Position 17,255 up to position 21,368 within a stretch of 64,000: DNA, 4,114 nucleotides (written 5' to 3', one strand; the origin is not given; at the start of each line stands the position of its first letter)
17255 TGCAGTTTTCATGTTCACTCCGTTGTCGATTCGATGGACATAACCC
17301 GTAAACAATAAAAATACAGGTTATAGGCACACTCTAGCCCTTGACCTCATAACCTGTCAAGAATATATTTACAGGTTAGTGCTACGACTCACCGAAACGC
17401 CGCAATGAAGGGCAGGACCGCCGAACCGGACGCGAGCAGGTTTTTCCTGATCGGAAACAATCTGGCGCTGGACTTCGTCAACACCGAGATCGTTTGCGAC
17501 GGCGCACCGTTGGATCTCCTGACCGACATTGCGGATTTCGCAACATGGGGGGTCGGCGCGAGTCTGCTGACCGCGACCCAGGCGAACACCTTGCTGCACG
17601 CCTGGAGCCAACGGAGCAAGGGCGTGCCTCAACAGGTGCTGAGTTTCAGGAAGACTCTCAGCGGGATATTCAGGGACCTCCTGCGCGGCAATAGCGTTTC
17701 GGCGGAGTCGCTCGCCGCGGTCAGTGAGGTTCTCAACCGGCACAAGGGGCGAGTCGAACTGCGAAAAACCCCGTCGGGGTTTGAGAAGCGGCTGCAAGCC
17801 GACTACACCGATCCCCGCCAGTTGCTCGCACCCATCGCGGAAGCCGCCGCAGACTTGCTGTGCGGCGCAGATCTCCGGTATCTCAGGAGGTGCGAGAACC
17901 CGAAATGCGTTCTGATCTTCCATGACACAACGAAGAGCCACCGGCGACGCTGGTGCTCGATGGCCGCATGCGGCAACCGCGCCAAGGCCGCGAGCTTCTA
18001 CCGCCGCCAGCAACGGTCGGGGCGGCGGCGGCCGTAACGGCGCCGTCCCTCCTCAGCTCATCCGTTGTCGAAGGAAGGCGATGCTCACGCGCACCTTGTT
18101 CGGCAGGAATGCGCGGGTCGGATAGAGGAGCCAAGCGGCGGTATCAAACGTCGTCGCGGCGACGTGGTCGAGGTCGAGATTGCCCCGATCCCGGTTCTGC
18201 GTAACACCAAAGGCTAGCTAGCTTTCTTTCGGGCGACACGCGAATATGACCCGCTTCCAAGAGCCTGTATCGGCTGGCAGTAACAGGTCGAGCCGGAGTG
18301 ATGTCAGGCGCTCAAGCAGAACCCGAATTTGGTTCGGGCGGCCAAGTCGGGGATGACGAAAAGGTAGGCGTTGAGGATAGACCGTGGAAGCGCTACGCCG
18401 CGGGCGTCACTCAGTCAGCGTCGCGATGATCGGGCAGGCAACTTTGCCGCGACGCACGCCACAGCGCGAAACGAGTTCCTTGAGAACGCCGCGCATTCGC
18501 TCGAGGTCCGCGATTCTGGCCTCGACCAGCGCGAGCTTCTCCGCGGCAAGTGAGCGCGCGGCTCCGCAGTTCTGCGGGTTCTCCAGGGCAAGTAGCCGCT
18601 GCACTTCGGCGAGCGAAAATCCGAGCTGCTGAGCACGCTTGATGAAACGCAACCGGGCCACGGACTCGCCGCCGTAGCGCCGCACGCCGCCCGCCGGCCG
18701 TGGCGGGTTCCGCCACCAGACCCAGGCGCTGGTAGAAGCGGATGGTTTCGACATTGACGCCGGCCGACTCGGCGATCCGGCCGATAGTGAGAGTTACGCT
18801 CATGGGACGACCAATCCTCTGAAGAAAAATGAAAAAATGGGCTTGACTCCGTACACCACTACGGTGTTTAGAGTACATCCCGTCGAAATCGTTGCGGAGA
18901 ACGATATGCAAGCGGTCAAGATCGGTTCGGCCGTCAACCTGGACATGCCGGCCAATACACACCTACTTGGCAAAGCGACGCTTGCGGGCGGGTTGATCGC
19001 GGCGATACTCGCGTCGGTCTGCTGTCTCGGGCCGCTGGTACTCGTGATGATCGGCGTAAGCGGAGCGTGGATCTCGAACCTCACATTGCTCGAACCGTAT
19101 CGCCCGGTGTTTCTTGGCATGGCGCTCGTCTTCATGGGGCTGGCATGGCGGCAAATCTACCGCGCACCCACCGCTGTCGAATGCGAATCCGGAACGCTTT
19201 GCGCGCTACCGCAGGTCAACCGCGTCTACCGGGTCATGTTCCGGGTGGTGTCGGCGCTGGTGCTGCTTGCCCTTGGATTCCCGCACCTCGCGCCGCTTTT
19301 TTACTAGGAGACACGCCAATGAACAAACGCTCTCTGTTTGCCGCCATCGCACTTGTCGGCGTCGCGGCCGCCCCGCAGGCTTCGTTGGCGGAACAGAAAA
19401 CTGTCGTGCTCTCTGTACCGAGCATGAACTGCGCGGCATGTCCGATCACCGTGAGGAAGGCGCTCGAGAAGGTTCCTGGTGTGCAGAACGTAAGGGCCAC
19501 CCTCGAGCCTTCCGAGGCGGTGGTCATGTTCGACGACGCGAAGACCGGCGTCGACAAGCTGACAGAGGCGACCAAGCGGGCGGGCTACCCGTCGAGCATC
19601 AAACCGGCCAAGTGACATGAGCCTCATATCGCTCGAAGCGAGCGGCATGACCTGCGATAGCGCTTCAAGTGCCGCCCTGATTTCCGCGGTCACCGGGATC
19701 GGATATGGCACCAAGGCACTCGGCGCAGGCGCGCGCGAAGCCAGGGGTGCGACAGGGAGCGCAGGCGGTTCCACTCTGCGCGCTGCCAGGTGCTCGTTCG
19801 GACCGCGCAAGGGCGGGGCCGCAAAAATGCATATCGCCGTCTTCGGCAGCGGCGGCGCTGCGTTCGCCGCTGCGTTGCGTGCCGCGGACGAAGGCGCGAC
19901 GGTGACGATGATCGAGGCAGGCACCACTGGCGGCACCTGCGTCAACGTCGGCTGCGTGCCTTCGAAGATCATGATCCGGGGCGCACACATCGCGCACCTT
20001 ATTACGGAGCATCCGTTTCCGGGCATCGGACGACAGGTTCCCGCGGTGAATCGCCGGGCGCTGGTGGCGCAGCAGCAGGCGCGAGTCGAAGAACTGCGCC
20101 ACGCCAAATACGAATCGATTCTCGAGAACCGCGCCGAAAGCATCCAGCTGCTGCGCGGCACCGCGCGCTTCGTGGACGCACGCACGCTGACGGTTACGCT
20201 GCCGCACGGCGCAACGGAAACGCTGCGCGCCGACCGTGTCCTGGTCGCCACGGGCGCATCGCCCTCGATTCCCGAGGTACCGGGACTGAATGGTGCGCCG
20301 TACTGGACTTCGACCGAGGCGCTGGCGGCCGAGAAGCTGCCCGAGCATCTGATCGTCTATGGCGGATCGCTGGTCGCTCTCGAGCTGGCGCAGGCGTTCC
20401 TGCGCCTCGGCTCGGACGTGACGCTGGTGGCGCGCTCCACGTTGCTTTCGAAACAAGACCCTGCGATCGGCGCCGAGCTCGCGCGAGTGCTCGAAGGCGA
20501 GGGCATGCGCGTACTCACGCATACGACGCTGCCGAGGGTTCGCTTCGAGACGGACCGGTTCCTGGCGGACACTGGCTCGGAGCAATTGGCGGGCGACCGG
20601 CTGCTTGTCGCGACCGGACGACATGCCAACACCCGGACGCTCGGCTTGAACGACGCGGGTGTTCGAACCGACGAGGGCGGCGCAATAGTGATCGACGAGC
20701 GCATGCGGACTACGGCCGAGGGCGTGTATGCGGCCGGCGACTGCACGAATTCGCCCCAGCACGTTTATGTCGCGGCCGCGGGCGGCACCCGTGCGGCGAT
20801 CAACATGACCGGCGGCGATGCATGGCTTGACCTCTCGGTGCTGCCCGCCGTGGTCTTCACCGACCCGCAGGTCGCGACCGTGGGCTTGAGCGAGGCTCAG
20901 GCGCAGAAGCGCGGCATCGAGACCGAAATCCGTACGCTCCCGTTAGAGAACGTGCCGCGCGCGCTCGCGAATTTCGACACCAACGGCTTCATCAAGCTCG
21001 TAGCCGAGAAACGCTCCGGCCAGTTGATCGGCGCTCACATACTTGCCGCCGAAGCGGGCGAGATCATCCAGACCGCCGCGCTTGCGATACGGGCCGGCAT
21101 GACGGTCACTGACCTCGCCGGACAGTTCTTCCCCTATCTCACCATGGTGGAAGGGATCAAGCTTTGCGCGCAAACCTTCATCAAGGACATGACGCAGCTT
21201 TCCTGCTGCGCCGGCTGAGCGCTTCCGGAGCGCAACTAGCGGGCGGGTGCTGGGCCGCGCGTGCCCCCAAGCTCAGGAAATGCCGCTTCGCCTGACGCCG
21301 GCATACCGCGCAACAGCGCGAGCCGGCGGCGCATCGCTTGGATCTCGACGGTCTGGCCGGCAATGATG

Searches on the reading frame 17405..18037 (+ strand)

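Call 75: search_protein_families(library=pfam, proteins=[window:17405-18037:+], max_evalue=0.001)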
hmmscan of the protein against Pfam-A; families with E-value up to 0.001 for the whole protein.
window:17405-18037:+ (210 aa): 2 families
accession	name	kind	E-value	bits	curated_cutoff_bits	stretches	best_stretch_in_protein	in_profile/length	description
PF07336.16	ABATE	-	7.9e-20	72.2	24.4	1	19-154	2-129/130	Putative stress-induced transcription regulator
PF11706.13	zf-CGNR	-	3.5e-18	65.6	24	1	160-202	2-44/44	CGNR zinc finger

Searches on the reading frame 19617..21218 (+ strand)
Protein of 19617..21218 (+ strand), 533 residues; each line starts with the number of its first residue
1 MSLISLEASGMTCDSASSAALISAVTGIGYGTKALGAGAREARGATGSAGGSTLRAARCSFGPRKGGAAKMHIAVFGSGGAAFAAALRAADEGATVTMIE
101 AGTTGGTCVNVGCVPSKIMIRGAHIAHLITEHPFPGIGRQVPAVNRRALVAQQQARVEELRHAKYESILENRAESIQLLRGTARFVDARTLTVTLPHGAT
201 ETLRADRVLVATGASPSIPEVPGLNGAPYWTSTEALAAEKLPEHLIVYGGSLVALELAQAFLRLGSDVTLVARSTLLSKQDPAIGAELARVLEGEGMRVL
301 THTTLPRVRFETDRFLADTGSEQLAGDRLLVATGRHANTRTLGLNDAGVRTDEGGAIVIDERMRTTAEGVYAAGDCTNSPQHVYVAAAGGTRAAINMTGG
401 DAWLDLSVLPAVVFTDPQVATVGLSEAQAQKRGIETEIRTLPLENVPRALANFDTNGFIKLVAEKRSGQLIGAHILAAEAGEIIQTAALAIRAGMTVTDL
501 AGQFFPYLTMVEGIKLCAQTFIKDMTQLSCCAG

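Call 75: search_protein_families(library=pfam, proteins=[window:19617-21218:+], max_evalue=0.001)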
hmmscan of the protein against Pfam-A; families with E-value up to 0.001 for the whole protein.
window:19617-21218:+ (533 aa): 8 families
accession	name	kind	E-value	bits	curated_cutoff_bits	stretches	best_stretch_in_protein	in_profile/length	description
PF07992.20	Pyr_redox_2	-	1.4e-63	215.4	26.1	1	72-390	2-291/291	Pyridine nucleotide-disulphide oxidoreductase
PF02852.28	Pyr_redox_dim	-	1.9e-33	115.4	25.3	1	410-515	2-107/110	Pyridine nucleotide-disulphide oxidoreductase, dimerisation domain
PF00070.33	Pyr_redox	-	4.5e-14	53.2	22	1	244-311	1-69/82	Pyridine nucleotide-disulphide oxidoreductase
PF13738.12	Pyr_redox_3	-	7.6e-14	52.1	30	1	200-374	120-305/305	Pyridine nucleotide-disulphide oxidoreductase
PF00890.30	FAD_binding_2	-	7.3e-05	22.6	20.4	0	73-107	2-37/414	FAD binding domain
PF01134.28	GIDA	-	7.4e-05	22.4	22.1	1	73-214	2-150/391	Glucose inhibited division protein A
PF12831.13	FAD_oxidored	-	0.00033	20.5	27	1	73-117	2-47/416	FAD dependent oxidoreductase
PF13241.12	NAD_binding_7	-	0.00095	20.2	22.1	0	244-278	9-41/104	Putative NAD(P)-binding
